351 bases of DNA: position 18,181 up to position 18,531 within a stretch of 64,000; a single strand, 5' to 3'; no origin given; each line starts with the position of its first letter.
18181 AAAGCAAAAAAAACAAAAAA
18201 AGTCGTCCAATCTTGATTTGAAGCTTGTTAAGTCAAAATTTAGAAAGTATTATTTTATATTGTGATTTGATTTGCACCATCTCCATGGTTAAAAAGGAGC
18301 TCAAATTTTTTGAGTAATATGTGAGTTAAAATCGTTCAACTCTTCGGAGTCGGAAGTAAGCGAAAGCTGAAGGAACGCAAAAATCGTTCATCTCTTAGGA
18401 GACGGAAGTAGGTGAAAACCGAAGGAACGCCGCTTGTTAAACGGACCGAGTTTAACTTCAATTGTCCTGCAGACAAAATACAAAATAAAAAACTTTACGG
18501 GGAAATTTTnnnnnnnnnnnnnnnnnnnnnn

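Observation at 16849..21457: The riboswitch-controlled receptor is bracketed by purine-salvage genes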

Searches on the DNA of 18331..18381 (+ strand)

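Call 63: build_rna_model(alignment_id=A2, structure=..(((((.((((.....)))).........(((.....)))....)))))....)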
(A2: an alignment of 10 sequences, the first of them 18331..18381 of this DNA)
Model R1 built from alignment A2 (10 sequences, 54 columns); structure: as given.
model positions 52; base pairs 11; branch points 1; effective number of sequences 4.1; information 1.066 bits per position. Calibrated on 0.2 Mb of random sequence (short: E-values are rough).
structure used (alignment columns):
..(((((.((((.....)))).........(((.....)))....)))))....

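Call 64: search_with_rna_model(model_id=R1, sources=[window, L001, L002, L003, L004, L005, L006, L007, L008, L009, L010, L011, L012, L013, L014, L015, L016, L017, L018, L019, L020, L021, L022, L023, L024, L025, L026, L027, L028, L029, L030, L031, L032, L033, L034, L035, L036, L037, L038, L039, L040, L041, L042, L043, L044, L045, L046, L047, L048, L049, L050, L051, L052, L053, L054, L055, L056, L057, L058, L059, L060, L061, L062, L063, L064, L065, L066, L067, L068, L069, L070, L071, L072, L073, L074, L075, L076, L077, L078, L079, L080, L083, L085, L087, L088, L090], max_evalue=1)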
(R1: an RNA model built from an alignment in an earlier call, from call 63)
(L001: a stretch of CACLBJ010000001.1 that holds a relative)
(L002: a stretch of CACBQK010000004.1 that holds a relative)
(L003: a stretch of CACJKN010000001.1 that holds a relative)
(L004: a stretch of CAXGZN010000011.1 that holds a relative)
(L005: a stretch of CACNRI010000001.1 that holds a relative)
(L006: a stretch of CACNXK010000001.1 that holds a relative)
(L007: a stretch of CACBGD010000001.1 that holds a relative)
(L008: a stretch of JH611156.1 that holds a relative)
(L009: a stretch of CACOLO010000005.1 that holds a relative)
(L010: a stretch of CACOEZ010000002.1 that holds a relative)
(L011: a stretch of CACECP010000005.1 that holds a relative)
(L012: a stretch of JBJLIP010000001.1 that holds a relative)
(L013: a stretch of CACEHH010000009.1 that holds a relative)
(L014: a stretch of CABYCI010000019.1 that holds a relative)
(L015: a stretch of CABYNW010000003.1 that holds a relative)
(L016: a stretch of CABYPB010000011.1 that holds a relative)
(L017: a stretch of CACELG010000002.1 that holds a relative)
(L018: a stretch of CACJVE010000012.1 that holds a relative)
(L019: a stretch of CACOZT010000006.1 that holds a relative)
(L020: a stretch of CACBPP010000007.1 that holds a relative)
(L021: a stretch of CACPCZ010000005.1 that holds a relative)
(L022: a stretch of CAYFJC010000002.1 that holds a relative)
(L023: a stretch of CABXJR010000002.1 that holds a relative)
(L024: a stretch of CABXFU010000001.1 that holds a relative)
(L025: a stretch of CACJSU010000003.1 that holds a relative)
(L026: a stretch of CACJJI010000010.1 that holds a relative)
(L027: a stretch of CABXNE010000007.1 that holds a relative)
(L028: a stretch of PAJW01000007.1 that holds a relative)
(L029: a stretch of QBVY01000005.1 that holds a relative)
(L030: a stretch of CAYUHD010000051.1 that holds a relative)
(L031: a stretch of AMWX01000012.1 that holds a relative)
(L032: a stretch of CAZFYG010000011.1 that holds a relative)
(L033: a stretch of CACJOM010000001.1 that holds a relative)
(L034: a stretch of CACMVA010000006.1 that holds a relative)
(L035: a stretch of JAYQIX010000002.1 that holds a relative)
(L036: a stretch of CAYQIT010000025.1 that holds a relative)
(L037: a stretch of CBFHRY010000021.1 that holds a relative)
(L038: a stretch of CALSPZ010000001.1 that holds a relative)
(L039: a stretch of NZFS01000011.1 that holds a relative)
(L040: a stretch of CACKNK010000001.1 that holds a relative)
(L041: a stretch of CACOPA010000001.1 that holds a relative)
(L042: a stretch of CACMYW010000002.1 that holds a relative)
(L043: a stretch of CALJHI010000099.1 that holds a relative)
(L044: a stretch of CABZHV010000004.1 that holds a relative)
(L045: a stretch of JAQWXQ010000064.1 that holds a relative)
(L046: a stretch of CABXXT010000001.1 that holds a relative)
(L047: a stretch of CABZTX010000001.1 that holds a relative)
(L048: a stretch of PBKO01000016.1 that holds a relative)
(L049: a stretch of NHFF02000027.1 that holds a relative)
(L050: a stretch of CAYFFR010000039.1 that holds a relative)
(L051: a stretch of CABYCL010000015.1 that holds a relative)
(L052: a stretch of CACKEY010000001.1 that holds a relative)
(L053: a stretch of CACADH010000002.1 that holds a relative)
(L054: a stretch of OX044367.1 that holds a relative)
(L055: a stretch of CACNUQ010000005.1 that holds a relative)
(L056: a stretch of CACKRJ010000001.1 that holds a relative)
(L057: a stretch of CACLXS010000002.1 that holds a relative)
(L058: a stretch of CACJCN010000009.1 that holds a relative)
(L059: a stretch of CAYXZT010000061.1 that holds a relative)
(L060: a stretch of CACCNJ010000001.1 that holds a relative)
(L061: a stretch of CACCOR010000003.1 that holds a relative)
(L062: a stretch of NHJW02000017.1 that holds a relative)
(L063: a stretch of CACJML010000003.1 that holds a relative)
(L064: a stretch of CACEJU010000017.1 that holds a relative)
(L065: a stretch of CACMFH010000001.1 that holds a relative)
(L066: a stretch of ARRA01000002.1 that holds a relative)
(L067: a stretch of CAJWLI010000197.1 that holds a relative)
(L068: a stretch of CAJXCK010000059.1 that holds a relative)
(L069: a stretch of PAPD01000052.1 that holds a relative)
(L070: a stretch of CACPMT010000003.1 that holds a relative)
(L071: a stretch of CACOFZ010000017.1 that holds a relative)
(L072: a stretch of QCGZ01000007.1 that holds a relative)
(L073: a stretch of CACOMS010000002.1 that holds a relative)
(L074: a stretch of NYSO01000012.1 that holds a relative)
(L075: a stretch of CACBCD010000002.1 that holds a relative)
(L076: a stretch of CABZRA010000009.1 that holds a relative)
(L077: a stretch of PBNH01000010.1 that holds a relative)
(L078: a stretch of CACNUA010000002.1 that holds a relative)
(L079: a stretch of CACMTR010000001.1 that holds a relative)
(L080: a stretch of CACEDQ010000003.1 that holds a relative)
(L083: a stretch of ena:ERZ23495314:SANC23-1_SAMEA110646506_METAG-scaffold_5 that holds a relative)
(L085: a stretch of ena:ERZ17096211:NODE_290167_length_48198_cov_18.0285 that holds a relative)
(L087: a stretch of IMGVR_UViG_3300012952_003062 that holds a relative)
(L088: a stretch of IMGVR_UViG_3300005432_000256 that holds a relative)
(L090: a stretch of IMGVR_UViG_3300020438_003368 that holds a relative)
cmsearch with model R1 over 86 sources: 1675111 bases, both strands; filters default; matches with E-value up to 1: 24.
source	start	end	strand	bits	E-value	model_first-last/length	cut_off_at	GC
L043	728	780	-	73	1.3e-16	1-52/52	no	0.43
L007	9871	9921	+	71.8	2.9e-16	1-52/52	no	0.47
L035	8356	8408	-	71.6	3.2e-16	1-52/52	no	0.47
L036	4542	4594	-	71.6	3.2e-16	1-52/52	no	0.47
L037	2572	2624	-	71.6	3.2e-16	1-52/52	no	0.47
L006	9873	9923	+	71.6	3.3e-16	1-52/52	no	0.51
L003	9874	9924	+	69.7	1.1e-15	1-52/52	no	0.49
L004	53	103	+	69.7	1.1e-15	1-52/52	no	0.49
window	18383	18433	+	69.2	1.5e-15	1-52/52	no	0.51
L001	9871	9921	+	69.2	1.5e-15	1-52/52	no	0.51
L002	9875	9925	+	69.2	1.5e-15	1-52/52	no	0.51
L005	9872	9922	+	69.2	1.5e-15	1-52/52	no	0.51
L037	2628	2680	-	68.6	2.2e-15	1-52/52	no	0.45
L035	8412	8464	-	68.2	2.9e-15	1-52/52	no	0.43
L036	4598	4650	-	68.2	2.9e-15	1-52/52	no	0.43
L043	784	836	-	65.7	1.4e-14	1-52/52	no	0.4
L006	9821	9871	+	65.3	1.7e-14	1-52/52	no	0.45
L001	9819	9869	+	63.5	5.7e-14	1-52/52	no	0.47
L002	9823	9873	+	63.5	5.7e-14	1-52/52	no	0.47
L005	9820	9870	+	63.5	5.7e-14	1-52/52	no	0.47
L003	9822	9872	+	59.5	7e-13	1-52/52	no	0.51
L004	1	51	+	59.5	7e-13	1-52/52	no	0.51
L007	9819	9869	+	59.5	7e-13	1-52/52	no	0.51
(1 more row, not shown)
